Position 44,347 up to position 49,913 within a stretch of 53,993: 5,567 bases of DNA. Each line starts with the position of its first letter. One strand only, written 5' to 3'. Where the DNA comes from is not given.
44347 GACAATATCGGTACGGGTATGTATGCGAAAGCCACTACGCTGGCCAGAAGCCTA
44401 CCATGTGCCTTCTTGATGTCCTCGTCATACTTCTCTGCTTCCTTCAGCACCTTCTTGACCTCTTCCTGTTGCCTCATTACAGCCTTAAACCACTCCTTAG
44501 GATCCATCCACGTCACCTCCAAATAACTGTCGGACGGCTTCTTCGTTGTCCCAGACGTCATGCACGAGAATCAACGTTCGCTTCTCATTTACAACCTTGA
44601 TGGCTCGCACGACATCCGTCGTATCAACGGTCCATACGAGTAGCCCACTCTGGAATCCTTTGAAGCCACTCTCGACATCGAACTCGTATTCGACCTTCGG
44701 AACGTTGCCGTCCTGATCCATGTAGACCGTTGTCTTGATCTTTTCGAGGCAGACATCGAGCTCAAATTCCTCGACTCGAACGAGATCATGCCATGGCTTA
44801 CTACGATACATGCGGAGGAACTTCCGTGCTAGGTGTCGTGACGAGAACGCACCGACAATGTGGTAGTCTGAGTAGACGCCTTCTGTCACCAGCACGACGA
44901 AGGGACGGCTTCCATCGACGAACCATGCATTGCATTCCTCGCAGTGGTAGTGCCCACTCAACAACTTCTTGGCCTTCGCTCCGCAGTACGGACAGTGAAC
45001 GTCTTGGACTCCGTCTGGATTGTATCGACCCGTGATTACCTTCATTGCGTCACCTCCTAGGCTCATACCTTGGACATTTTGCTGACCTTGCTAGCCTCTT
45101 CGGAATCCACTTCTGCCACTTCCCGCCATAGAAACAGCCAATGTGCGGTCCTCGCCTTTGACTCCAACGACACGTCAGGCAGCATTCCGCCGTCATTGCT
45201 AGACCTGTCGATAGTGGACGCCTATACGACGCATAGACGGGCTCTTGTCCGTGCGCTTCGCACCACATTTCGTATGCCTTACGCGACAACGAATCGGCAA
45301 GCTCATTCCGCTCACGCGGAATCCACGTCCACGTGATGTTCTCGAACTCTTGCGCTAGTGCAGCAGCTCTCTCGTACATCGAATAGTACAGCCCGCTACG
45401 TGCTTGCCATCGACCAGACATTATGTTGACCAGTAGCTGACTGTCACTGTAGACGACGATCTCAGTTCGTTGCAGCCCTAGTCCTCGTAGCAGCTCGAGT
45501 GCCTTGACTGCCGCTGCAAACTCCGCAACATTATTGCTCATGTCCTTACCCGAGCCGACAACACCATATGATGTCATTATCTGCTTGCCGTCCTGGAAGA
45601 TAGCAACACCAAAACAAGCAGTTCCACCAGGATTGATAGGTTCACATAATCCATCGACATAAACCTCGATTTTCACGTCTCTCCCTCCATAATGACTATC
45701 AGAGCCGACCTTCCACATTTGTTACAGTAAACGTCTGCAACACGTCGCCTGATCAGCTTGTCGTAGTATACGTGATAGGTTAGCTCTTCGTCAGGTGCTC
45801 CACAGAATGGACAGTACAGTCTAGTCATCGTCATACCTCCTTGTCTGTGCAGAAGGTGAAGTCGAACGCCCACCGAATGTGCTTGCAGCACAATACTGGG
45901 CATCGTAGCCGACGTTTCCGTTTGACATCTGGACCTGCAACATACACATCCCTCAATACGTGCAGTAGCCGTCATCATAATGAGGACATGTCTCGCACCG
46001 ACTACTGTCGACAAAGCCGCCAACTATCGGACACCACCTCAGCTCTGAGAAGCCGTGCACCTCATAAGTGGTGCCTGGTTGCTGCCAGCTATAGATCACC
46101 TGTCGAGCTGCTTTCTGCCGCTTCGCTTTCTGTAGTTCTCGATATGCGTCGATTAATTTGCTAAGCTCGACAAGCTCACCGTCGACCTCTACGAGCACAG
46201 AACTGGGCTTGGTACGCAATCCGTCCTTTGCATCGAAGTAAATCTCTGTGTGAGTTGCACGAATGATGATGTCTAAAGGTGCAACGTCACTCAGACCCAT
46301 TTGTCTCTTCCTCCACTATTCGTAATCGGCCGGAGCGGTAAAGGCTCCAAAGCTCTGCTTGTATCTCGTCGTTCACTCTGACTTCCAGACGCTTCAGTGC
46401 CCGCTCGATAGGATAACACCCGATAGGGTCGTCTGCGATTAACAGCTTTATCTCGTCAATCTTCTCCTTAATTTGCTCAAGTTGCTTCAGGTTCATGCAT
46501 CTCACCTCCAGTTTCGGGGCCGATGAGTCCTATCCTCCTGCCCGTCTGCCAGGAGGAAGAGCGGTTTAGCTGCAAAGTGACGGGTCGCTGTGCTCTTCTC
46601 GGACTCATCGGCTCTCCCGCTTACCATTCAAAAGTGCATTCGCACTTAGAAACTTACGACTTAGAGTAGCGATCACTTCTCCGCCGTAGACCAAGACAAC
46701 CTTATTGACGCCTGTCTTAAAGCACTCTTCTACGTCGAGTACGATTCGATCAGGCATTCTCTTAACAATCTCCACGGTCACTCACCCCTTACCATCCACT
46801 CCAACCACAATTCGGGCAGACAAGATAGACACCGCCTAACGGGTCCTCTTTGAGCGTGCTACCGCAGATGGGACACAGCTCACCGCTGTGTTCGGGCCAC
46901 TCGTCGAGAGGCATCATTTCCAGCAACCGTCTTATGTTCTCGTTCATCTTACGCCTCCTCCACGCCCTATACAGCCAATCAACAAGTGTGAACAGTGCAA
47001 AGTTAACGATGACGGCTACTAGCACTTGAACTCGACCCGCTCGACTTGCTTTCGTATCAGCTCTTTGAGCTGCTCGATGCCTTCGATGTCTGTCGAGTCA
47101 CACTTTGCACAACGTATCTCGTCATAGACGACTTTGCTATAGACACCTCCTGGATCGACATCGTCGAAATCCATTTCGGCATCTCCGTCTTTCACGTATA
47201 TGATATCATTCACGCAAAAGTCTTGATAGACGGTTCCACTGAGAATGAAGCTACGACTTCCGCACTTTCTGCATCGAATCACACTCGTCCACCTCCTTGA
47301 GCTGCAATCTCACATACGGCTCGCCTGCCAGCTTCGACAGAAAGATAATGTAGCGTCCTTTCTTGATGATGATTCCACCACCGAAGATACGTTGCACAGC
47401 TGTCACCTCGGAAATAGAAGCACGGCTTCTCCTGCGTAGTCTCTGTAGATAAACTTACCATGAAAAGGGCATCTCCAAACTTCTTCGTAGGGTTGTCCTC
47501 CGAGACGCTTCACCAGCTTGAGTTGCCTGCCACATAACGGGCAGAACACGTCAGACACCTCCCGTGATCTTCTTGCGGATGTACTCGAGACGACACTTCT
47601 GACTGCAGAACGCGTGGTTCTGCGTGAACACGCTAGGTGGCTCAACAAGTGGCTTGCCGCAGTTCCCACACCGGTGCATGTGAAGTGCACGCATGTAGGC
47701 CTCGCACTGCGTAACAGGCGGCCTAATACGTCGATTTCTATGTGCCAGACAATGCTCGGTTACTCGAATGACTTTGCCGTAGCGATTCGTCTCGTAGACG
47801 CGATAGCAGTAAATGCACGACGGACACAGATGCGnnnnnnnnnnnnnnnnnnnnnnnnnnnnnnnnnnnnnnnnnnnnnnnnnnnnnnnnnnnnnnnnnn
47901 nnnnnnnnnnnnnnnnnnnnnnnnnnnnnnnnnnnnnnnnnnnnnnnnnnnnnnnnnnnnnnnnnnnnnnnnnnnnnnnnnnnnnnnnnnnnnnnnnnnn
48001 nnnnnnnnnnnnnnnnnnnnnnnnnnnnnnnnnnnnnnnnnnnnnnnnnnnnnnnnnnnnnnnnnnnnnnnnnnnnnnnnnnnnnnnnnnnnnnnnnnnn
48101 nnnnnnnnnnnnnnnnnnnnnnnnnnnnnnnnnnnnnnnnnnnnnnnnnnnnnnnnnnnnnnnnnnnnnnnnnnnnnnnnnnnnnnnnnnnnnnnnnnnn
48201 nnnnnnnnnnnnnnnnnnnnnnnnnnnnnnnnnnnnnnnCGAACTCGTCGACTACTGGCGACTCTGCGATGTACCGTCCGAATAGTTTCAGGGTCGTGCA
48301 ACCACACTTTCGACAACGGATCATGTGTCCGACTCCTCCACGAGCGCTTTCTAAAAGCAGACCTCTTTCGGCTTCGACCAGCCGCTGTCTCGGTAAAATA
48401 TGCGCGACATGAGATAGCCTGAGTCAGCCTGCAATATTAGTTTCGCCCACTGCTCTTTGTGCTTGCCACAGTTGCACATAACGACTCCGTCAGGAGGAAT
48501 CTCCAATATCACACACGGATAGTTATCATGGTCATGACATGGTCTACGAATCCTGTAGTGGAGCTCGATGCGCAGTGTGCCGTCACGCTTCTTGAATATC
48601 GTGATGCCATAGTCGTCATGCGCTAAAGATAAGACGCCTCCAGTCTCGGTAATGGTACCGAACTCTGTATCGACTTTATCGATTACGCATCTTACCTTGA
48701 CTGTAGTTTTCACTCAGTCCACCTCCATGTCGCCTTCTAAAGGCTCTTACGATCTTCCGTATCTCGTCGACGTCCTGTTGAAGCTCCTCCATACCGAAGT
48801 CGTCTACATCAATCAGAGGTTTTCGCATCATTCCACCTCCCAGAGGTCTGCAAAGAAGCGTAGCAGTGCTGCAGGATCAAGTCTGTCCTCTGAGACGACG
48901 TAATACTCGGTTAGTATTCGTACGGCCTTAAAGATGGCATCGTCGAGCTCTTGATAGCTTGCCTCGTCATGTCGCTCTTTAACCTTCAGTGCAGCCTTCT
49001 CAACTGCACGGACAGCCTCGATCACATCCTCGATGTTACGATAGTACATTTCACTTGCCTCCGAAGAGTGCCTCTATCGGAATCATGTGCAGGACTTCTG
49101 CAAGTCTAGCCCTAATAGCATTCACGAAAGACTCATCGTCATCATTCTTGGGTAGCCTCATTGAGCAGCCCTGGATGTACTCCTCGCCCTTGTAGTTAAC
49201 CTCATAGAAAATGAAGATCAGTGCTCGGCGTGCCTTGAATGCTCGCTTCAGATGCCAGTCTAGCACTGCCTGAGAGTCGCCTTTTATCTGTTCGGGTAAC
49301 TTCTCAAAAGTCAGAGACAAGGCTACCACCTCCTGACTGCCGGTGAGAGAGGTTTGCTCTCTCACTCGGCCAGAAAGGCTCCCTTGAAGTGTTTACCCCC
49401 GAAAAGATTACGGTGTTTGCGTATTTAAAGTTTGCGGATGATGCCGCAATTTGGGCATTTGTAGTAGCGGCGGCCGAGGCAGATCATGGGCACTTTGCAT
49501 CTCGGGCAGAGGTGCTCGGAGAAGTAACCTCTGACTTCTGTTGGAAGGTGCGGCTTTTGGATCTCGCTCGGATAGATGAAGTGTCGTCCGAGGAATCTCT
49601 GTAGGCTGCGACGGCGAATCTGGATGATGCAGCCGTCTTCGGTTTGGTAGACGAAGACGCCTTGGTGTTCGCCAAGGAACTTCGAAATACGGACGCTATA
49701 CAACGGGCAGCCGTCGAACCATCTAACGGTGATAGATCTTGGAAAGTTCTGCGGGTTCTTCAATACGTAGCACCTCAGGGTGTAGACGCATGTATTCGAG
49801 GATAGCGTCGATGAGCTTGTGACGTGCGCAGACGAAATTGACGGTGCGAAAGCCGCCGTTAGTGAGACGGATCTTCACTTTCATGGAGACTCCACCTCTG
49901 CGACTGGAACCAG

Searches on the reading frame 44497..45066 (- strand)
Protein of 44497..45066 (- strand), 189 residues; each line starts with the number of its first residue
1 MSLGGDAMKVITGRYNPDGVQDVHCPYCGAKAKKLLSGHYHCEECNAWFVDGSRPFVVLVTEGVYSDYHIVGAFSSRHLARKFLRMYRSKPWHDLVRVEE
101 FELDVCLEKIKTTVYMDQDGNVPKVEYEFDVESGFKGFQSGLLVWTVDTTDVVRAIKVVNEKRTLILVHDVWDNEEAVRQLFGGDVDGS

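Call 16: search_protein_families(library=pfam, proteins=[window:44497-45066:-], max_evalue=0.01)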
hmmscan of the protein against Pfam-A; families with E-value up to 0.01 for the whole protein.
window:44497-45066:- (189 aa): 1 family
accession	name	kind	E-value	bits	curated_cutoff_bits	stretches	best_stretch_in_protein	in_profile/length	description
PF24024.1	DUF7336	-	4.3e-06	26.9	25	1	59-105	5-53/60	Domain of unknown function (DUF7336)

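Call 57: search_protein_families(library=pfam, proteins=[window:44497-45066:-], max_evalue=0.05)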
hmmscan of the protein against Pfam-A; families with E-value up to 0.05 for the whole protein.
window:44497-45066:- (189 aa): 4 families
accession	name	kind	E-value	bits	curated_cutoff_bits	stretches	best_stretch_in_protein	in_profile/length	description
PF24024.1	DUF7336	-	4.3e-06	26.9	25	1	59-105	5-53/60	Domain of unknown function (DUF7336)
PF17026.10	zf-RRPl_C4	-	0.016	15.8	28.9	1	24-50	3-29/108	Putative ribonucleoprotein zinc-finger pf C4 type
PF09723.15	Zn_ribbon_8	-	0.021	15.3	34.4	0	22-35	26-40/41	Zinc ribbon domain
PF11178.13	DUF2963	-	0.042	13.7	22.6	0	108-133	20-44/52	Protein of unknown function (DUF2963)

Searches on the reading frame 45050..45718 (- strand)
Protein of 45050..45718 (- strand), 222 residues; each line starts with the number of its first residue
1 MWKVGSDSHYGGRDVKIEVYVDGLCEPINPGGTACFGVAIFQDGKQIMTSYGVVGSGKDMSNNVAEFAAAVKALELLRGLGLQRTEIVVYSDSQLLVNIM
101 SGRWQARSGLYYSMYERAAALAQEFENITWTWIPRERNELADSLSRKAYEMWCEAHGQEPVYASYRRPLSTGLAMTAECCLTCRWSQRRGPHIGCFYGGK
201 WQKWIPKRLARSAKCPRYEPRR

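Call 16: search_protein_families(library=pfam, proteins=[window:45050-45718:-], max_evalue=0.01)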
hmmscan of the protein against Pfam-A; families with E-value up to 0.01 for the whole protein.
window:45050-45718:- (222 aa): 2 families
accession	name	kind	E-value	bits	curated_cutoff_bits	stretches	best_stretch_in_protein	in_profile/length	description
PF13456.12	RVT_3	-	2.7e-17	63.3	21.6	1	32-148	11-123/123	Reverse transcriptase-like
PF00075.30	RNase_H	-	7.4e-10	39.6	25.8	1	16-148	3-139/141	RNase H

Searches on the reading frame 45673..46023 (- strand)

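Call 57: search_protein_families(library=pfam, proteins=[window:45673-46023:-], max_evalue=0.05)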
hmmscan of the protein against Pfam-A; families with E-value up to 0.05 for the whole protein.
window:45673-46023:- (116 aa): 3 families
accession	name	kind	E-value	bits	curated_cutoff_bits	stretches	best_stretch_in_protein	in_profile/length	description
PF14354.12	Lar_restr_allev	-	0.0015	19.2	28.6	1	71-105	6-33/58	Restriction alleviation protein Lar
PF13240.11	Zn_Ribbon_1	-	0.011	15.9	25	0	70-77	15-22/23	zinc-ribbon domain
PF23546.1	Zn_ribbon_TOP3B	-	0.012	15.7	27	0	66-74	23-31/40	DNA topoisomerase 3-beta zinc ribbon domain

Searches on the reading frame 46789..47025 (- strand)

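Call 57: search_protein_families(library=pfam, proteins=[window:46789-47025:-], max_evalue=0.05)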
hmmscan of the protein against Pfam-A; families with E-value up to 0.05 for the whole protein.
window:46789-47025:- (78 aa): 12 families
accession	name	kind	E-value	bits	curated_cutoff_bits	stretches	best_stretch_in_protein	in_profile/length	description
PF08271.17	Zn_Ribbon_TF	-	0.00044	20.2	29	1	51-74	3-26/43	TFIIB zinc-binding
PF13248.11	Zn_ribbon_3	-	0.0014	18.5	27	0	69-75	4-10/26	zinc-ribbon domain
PF08792.16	A2L_zn_ribbon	-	0.0026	17.8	22.9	0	67-75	21-29/33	A2L zinc ribbon domain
PF14446.12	Prok-RING_1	-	0.0046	17.3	29.1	1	47-74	3-27/54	Prokaryotic RING finger family 1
PF21344.3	Zn_ribbon_LysW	-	0.0061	16.6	27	1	51-74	3-28/46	Alpha-aminoadipate carrier protein LysW-like, globular domain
PF06677.18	Auto_anti-p27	-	0.0064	17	24.1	1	48-74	15-40/40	Sjogren's syndrome/scleroderma autoantigen 1 (Autoantigen p27)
PF12760.12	Zn_ribbon_IS1595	-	0.01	16.2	25.4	0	43-57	15-27/46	Transposase zinc-ribbon domain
PF03119.21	DNA_ligase_ZBD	-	0.011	16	25.8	1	51-72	2-22/27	NAD-dependent DNA ligase C4 zinc finger domain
PF12773.13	DZR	-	0.014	15.9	27.3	1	48-74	12-31/45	Double zinc ribbon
PF14206.11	Cys_rich_CPCC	-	0.025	14.8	24.5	1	51-76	3-27/75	Cysteine-rich CPCC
PF14369.11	Zn_ribbon_19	-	0.03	14.9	30.8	0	43-56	15-29/35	zinc-ribbon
PF14569.12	zf-UDP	-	0.05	14.1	27.1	0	46-75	6-35/78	Zinc-binding RING-finger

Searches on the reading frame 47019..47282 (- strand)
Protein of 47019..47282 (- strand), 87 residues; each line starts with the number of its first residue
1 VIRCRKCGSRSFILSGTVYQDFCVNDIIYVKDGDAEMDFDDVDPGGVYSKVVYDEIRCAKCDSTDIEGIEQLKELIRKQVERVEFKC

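Call 57: search_protein_families(library=pfam, proteins=[window:47019-47282:-], max_evalue=0.05)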
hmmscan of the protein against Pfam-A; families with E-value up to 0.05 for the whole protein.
window:47019-47282:- (87 aa): 1 family
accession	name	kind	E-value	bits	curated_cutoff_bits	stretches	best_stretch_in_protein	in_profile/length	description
PF03604.18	Zn_ribbon_RPAB4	-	0.027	14.6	24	0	2-11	18-27/32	DNA directed RNA polymerase, 7 kDa subunit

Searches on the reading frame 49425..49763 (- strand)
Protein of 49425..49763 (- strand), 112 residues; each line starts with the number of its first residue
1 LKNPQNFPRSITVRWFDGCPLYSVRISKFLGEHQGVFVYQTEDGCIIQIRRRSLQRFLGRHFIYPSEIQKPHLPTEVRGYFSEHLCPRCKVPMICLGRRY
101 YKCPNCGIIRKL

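Call 57: search_protein_families(library=pfam, proteins=[window:49425-49763:-], max_evalue=0.05)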
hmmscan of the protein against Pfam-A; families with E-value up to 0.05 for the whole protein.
window:49425-49763:- (112 aa): 1 family
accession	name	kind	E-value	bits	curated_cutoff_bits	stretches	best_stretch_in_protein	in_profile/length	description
PF07282.18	Cas12f1-like_TNB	-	0.012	16.2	26.3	1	79-108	24-48/60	Cas12f1-like, TNB domain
